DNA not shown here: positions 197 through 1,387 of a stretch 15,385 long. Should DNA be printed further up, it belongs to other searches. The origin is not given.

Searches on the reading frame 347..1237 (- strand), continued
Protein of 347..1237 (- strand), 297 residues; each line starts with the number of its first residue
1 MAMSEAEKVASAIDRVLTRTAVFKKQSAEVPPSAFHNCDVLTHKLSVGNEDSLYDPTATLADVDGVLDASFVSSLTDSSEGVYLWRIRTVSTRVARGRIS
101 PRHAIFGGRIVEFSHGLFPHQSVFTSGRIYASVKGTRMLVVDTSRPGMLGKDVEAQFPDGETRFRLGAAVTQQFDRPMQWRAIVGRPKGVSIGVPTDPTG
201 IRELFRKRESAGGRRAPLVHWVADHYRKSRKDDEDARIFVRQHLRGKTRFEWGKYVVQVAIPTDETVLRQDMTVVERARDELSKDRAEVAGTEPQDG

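Call 29: search_protein_representatives(alignment_id=A1)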
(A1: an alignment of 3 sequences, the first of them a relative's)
Query: 3 sequences, 306 profile positions. Proteins with E-value up to 0.001 (for the whole library): 1339; up to 1e-10: 1034; up to 1e-30: 338. The best 150 are listed.
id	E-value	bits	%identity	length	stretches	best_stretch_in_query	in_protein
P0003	9.3e-149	510.9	-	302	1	1-306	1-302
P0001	6.6e-125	432.6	-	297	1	12-306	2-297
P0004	2.6e-79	282.9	-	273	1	13-287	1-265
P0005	1.5e-60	221.3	-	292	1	30-299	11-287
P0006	2.3e-57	210.8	-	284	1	14-290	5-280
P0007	2.9e-55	203.9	-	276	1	13-287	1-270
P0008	5.7e-55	202.9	-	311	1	41-296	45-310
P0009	1.0e-54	202.1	-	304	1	19-304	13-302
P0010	2.2e-54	201.0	-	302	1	20-297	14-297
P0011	3.5e-54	200.4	-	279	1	42-289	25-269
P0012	6.7e-54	199.4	-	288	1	45-295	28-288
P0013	2.5e-53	197.5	-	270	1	39-291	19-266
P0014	3.7e-53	197.0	-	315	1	14-294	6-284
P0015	5.8e-53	196.3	-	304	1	39-301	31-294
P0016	9.7e-53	195.6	-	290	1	14-292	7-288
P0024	3.2e-48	180.8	-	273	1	19-289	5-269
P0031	1.0e-46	175.8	-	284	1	34-288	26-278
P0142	2.2e-38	148.4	-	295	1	17-301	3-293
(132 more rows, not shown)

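Call 31: search_protein_families(library=pfam, alignment_id=A2, max_evalue=0.01)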
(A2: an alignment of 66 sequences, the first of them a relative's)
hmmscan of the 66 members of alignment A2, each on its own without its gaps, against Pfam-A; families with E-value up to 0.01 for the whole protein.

A. member 1, P0001 (297 aa): 0 families

B. families by the number of members that match (of 66 scanned): 2 families
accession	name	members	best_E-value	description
PF22837.1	M_Eco57I_C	1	0.0013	Type II methyltransferase M.Eco57I, C-terminal domain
PF09179.16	TilS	1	0.0021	TilS substrate binding domain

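Call 32: search_solved_structures(query=A2, max_evalue=10, show_alignments=2)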
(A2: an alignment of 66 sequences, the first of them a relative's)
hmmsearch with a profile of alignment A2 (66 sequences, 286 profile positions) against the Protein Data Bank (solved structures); distinct sequences matched with E-value up to 10: 0.

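Call 33: find_homologous_proteins(query=A2, max_evalue=0.00001)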
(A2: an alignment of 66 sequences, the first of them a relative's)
Query A2 (66 sequences) (297 aa, profile of the alignment): 4 proteins with E <= 0.00001 among 6465 candidates.
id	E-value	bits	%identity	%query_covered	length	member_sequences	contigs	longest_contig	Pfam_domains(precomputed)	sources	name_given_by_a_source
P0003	2.8e-85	305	29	81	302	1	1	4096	-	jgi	jgi:hypothetical protein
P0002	1.6e-80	289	55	27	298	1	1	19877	-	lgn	-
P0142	2.1e-75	272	32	38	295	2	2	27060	-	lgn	-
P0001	6.1e-56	208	100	100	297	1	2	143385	-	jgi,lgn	jgi:hypothetical protein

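Call 34: search_protein_families(library=phrogs, alignment_id=A2, max_evalue=0.01)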
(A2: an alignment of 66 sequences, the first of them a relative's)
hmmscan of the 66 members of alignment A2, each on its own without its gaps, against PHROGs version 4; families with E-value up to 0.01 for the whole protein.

A. member 1, P0001 (297 aa): 0 families

B. families by the number of members that match (of 66 scanned): 1 family
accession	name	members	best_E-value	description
phrog_14461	-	1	0.0059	-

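Call 35: search_protein_families(library=ncbifam, alignment_id=A2, max_evalue=0.01)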
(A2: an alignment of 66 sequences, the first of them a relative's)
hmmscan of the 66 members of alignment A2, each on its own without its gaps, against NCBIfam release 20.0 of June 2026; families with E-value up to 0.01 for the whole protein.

A. member 1, P0001 (297 aa): 0 families

B. families by the number of members that match (of 66 scanned): 1 family
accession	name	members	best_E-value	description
NF041085.1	trehalase_H2_Arch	1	0.0031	alpha,alpha-trehalase TreH2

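Call 38: find_related_loci(query=A1, collection=viral_contigs, flank=4000)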
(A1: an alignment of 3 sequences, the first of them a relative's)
Query A1 (297 aa) in viral_contigs; peptide patterns used: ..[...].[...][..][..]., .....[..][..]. (x = any residue, [..] = any of these).
5 stretches matched a pattern; 1 encode a relative of the query (tblastn E <= 1e-3); 1 distinct loci.
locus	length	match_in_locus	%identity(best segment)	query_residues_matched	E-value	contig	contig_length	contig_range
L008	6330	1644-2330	36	23-267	4e-25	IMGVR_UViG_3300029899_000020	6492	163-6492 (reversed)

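Call 39: find_related_loci(query=A1, collection=genome_contigs, flank=5000)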
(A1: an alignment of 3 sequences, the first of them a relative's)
Query A1 (297 aa) in genome_contigs; peptide patterns used: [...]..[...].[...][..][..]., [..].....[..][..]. (x = any residue, [..] = any of these).
37 stretches matched a pattern, but none encodes a relative of the query by tblastn (E <= 1e-3).

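Call 42: find_related_loci(query=A3, collection=genome_contigs, flank=6000)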
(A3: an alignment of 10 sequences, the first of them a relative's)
Query A3 (279 aa) in genome_contigs; peptide patterns used: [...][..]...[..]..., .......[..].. (x = any residue, [..] = any of these).
83 stretches matched a pattern; 1 encode a relative of the query (tblastn E <= 1e-3); 1 distinct loci.
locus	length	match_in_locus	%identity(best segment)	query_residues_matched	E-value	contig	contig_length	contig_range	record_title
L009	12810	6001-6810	37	3-267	8e-56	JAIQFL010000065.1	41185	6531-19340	MAG: Terriglobia bacterium isolate SRVP_16 SR-VP_26_10_2019_C_20cm_scaffold_1699, whole genome shotgun sequence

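Call 43: find_related_loci(query=A3, collection=viral_contigs, flank=6000)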
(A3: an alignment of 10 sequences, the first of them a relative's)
Query A3 (279 aa) in viral_contigs; peptide patterns used: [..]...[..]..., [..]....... (x = any residue, [..] = any of these).
39 stretches matched a pattern; 21 encode a relative of the query (tblastn E <= 1e-3); 21 distinct loci.
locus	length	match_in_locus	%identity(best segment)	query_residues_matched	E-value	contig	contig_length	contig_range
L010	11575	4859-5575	36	34-267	5e-39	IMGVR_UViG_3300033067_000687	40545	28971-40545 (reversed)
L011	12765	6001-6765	37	28-267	1e-35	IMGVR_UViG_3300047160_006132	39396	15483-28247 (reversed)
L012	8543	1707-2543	30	2-265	5e-33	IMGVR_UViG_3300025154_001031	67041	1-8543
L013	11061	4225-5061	30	2-265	5e-33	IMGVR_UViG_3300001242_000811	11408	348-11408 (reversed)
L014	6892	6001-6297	57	170-267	1e-32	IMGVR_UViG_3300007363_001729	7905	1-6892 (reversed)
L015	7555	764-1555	30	3-267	2e-32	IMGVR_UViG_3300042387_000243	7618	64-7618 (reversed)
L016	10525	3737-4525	30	4-267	7e-32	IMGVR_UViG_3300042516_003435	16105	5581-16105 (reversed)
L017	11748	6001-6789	30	4-267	5e-32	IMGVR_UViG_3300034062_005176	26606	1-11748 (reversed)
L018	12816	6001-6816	31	4-260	3e-30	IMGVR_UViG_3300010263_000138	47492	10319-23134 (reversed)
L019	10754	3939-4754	31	4-260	3e-30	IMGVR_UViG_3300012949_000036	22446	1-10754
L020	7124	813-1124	54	165-267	4e-30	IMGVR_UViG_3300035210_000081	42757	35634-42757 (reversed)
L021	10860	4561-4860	50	166-265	5e-30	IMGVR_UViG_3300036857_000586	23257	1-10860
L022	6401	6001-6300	50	166-265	5e-30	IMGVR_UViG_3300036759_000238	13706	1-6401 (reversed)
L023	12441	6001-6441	41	136-278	7e-28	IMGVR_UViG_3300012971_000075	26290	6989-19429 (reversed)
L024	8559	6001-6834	30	4-265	1e-27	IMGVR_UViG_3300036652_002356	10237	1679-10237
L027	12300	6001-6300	43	167-267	3e-23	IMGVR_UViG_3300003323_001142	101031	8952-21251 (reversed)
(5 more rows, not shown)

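Call 51: search_protein_families(library=pfam, alignment_id=A4, max_evalue=0.001)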
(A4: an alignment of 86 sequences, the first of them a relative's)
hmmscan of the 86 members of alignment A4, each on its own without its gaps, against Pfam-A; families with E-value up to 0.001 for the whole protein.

A. member 1, L002:8223-8981:+ (253 aa): 1 family
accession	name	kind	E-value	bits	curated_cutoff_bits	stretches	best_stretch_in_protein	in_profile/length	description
PF01661.27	Macro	-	3.7e-06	27.3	22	1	96-224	1-118/118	Macro domain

B. families by the number of members that match (of 86 scanned): 41 families (the first 25 are shown)
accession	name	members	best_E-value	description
PF00589.27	Phage_integrase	4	3.3e-23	Phage integrase family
PF13481.12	AAA_25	2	9.8e-26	AAA domain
PF13560.12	HTH_31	2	4.7e-13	Helix-turn-helix domain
PF01381.28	HTH_3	2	1.2e-09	Helix-turn-helix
PF16510.12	P22_portal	1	7.1e-160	Phage P22-like portal protein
PF03796.21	DnaB_C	1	3.4e-59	DnaB-like helicase C terminal domain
PF01555.25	N6_N4_Mtase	1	6.1e-29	DNA methylase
PF01726.22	LexA_DNA_bind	1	8.8e-22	LexA DNA binding domain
PF24963.1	DUF7768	1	3.7e-21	Domain of unknown function (DUF7768)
PF01695.23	IstB_IS21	1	1.3e-19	IstB-like ATP binding protein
PF23639.1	DUF7146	1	8e-18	Domain of unknown function (DUF7146)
PF14659.12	Phage_int_SAM_3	1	2e-15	Phage integrase, N-terminal SAM-like domain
PF04313.20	HSDR_N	1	4.3e-13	Type I restriction enzyme R protein N terminus (HSDR_N)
PF13362.12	Toprim_3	1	6.1e-12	Toprim domain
PF05866.16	RusA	1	4.5e-11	Endodeoxyribonuclease RusA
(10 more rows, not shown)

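Call 52: predict_structure(alignment_id=A2)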
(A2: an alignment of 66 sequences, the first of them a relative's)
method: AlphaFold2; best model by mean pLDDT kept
length: 297 residues; sequences in the alignment: 66
mean_pLDDT: 87.6   pTM: 0.82
mean pLDDT of the five models: 87.6, 84.0, 83.6, 83.4, 83.1
residues with pLDDT >= 90: 161; 70-90: 117; 50-70: 19; < 50: 0
segments of 3 or more residues with pLDDT < 50: none
pLDDT, mean of each block of 10 residues (from residue 1): 88 91 86 95 68 85 92 79 95 92 82 93 90 92 87 79 93 93 95 95 91 86 89 88 89 94 79 82 86 69
secondary structure, 60 per line:
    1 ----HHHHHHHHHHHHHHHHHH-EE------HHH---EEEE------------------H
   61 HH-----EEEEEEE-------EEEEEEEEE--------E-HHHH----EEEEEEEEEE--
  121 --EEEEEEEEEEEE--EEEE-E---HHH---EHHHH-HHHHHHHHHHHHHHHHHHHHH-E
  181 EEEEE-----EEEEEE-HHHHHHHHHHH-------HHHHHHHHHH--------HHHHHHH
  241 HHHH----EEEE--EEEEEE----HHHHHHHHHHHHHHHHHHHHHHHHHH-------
elements in order: H5-22 E38-41 E68-74 E82-90 H101-104 E109-118 E123-134 E137-140 H153-156 H158-178 E180-185 E191-196 H198-208 H216-225 H234-244 E249-252 E255-260 H265-290

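Call 55: fold_search(model_id=the predicted structure, library=pdb)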
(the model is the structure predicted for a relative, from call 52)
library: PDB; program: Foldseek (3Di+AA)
matches with E <= 10: 298; with E <= 0.001: 0
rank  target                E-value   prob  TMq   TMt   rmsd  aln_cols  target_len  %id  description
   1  5ixm_D                1.3e-01  0.08  0.12  0.21  15.1       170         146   12  The LPS Transporter LptDE from Yersinia pestis, core complex (released 2016-05-18)
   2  5ixm_H                3.0e-01  0.06  0.12  0.20  14.8       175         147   10  The LPS Transporter LptDE from Yersinia pestis, core complex (released 2016-05-18)
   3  9kn3_B                3.5e-01  0.05  0.11  0.17  18.7       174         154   10  Cryo-EM structure of LptDEM complex from Escherichia coli (released 2025-07-23)
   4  4q35_B                3.7e-01  0.03  0.10  0.16  15.8       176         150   11  Structure of a membrane protein (released 2014-06-25)
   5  4nhr                  4.2e-01  0.05  0.11  0.20  14.8       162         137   10  Crystal structure of the outer membrane lipopolysaccharide transport protein LptE (RlpB) (released 2014-07-16)
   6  4grw_B                5.3e-01  0.01  0.07  0.07  23.7       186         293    9  Structure of a complex of human IL-23 with 3 Nanobodies (Llama vHHs) (released 2014-02-19)
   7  9jwr_C                6.0e-01  0.03  0.13  0.18  15.4       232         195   13  Crystal structure of Oryza sativa fibrillin 5 (released 2025-12-17)
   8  2r76_B                6.7e-01  0.05  0.12  0.22  14.9       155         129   10  Crystal structure of the rare lipoprotein B (SO_1173) from Shewanella oneidensis, Northeast Structural Genomics Consor (released 2007-09-25)
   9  9rpw_B                6.7e-01  0.04  0.11  0.20  15.8       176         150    7  Cryo-EM structure of Shigella flexneri LptDE dimer: closed-state unbound and open-state bound by Oekolampad phage RBP (released 2025-12-10)
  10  5ixm_B                6.7e-01  0.03  0.11  0.20  14.7       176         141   11  The LPS Transporter LptDE from Yersinia pestis, core complex (released 2016-05-18)
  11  9q8n_B                7.1e-01  0.04  0.12  0.20  14.9       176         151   10  Cryo-EM structure of Shigella flexneri LptDE bound by a Bicyclic peptide molecule (Compound 16) (released 2025-10-15)
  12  9fz5_B                7.1e-01  0.03  0.11  0.18  15.5       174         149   11  Cryo-EM structure of LptDE-YedD complex from Escherichia Coli (released 2025-04-09)
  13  9ia2_B                8.0e-01  0.03  0.11  0.17  15.2       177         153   11  LpDEM from Escherichia coli (released 2025-12-10)
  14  4n4r_B                8.5e-01  0.02  0.11  0.17  15.9       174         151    9  Structure basis of lipopolysaccharide biogenesis (released 2014-06-25)
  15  6imj_B                1.1e+00  0.06  0.17  0.13  15.0       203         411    9  The crystal structure of Se-AsfvLIG:DNA complex (released 2019-02-27)
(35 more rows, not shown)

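Call 64: find_encoding_contigs(protein=P0142, flank=6000, max_places=2)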
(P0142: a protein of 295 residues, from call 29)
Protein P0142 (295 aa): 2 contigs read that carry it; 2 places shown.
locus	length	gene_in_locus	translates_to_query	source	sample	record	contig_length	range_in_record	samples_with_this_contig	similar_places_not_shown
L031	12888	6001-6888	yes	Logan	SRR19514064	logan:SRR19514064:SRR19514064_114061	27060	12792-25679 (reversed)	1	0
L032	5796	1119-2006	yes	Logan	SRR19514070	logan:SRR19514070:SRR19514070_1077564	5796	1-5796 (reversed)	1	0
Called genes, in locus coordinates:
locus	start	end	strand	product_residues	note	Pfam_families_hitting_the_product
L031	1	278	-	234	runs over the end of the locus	PF05565:Sipho_Gp157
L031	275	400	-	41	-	-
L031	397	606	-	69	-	-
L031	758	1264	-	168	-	-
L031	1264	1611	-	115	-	-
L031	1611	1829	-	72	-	-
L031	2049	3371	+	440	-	PF05731:TROVE, PF25045:vWA_Ro60 (faint)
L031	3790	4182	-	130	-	PF13560:HTH_31 (weak), PF01381:HTH_3, PF13443:HTH_26 (weak)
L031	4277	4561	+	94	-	-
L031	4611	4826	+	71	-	-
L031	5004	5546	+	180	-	-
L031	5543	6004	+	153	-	-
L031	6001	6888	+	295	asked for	-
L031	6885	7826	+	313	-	PF13730:HTH_36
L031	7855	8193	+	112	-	-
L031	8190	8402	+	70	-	-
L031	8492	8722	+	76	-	-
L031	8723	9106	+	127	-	-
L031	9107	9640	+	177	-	PF20057:DUF6456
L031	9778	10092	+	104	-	PF18932:DUF5681 (weak)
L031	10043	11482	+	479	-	PF03237:Terminase_6N, PF17289:Terminase_6C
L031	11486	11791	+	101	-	-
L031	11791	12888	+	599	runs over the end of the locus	-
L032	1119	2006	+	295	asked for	-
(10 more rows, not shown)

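Call 65: find_encoding_contigs(protein=P0004, flank=6000, max_places=2)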
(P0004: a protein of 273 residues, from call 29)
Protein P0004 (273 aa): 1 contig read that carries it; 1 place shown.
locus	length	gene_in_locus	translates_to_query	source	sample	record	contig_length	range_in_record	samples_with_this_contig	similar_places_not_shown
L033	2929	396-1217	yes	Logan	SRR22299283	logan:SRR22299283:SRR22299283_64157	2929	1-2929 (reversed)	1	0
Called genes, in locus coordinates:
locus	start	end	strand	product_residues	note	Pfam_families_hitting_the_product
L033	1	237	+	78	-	?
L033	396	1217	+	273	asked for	-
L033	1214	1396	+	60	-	-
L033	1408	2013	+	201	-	-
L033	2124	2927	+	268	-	?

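Call 69: fold_search(model_id=the predicted structure, library=viral)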
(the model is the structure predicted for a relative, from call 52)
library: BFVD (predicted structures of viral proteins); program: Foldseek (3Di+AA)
matches with E <= 10: 438; with E <= 0.001: 0
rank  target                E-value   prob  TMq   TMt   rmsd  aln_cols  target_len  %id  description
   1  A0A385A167            5.7e-02  0.16  0.15  0.13  15.2       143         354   11  (no name in the UniProt tables at hand)
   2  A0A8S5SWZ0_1          7.6e-02  0.09  0.15  0.07  19.6       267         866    7  Uncharacterized protein [Siphoviridae sp. ctZHD14]
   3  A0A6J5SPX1            1.4e-01  0.20  0.21  0.21   6.8       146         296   10  Uncharacterized protein [uncultured Caudovirales phage]
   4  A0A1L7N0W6            1.4e-01  0.23  0.15  0.09  13.9       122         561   12  Uncharacterized protein [Ralstonia phage RP12]
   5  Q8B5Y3                1.7e-01  0.08  0.13  0.26   9.2       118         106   12  Uncharacterized protein [Diachasmimorpha longicaudata entomopoxvirus]
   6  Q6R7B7                2.2e-01  0.05  0.12  0.12  22.3       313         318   10  Uncharacterized protein ORF113 [Ostreid herpesvirus 1 (isolate France)]
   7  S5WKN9                2.4e-01  0.13  0.13  0.11  11.3       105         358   10  Uncharacterized protein [Pseudomonas phage PaBG]
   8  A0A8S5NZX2            2.9e-01  0.03  0.09  0.16  17.2       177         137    7  Uncharacterized protein [Myoviridae sp. ctLnO19]
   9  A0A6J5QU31            3.1e-01  0.06  0.16  0.12  22.1       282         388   13  Uncharacterized protein [uncultured Caudovirales phage]
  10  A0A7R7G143            3.5e-01  0.09  0.10  0.11  13.9       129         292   10  (no name in the UniProt tables at hand)
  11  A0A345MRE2            3.9e-01  0.04  0.11  0.07  24.3       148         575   13  (no name in the UniProt tables at hand)
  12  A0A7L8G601            4.2e-01  0.11  0.16  0.28   9.2       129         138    8  (no name in the UniProt tables at hand)
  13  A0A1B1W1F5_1          4.4e-01  0.05  0.11  0.04  23.5       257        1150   12  Polyprotein [Little cherry virus 1]
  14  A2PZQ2                4.4e-01  0.03  0.11  0.10  19.2       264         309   12  GfV-A10-ORF1 [Ichnoviriform fumiferanae]
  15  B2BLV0                4.7e-01  0.02  0.11  0.08  25.6       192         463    6  Envelope glycoprotein (Fragment) [Camp Ripley virus]
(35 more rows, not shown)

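Call 70: search_dna_similar(query=P0011, collection=phages, mode=protein, max_evalue=0.001, max_rows=30)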
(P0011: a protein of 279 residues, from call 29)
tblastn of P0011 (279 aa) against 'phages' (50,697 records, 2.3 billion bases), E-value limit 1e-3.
No match.

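Call 71: search_dna_similar(query=P0011, collection=plasmids, mode=protein, max_evalue=0.001, max_rows=30)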
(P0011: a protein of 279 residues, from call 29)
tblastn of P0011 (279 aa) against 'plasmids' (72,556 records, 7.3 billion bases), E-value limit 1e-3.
No match.

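Call 72: find_encoding_contigs(protein=P0011, flank=6000, max_places=2)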
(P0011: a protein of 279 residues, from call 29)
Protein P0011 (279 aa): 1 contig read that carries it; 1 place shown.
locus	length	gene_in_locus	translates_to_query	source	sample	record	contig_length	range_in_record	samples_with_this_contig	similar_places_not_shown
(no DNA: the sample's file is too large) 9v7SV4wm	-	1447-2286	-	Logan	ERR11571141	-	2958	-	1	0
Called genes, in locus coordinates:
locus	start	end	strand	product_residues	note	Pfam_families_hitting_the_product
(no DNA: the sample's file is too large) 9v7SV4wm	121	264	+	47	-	-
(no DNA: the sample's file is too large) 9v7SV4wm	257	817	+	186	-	-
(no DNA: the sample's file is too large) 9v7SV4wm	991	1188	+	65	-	-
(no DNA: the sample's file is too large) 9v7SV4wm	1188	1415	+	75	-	-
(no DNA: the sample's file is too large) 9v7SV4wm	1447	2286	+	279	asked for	-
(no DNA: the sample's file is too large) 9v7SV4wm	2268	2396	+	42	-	-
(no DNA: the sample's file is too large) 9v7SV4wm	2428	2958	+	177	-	?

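Call 73: find_encoding_contigs(protein=P0009, flank=6000, max_places=2)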
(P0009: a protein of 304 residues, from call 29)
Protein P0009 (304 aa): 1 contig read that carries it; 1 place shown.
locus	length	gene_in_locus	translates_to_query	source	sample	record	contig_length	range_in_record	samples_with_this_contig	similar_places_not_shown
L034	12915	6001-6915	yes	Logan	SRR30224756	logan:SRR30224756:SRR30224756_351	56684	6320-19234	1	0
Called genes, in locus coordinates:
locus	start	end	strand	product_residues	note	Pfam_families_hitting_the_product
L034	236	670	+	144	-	-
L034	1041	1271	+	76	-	-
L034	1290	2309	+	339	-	-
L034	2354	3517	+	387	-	-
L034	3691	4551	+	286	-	-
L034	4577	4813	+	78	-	-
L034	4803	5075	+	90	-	-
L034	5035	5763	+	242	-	-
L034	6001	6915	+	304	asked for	-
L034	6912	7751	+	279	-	-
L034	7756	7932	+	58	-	-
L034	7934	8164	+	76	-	-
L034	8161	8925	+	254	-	PF02732:ERCC4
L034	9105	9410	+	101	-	-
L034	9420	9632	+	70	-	-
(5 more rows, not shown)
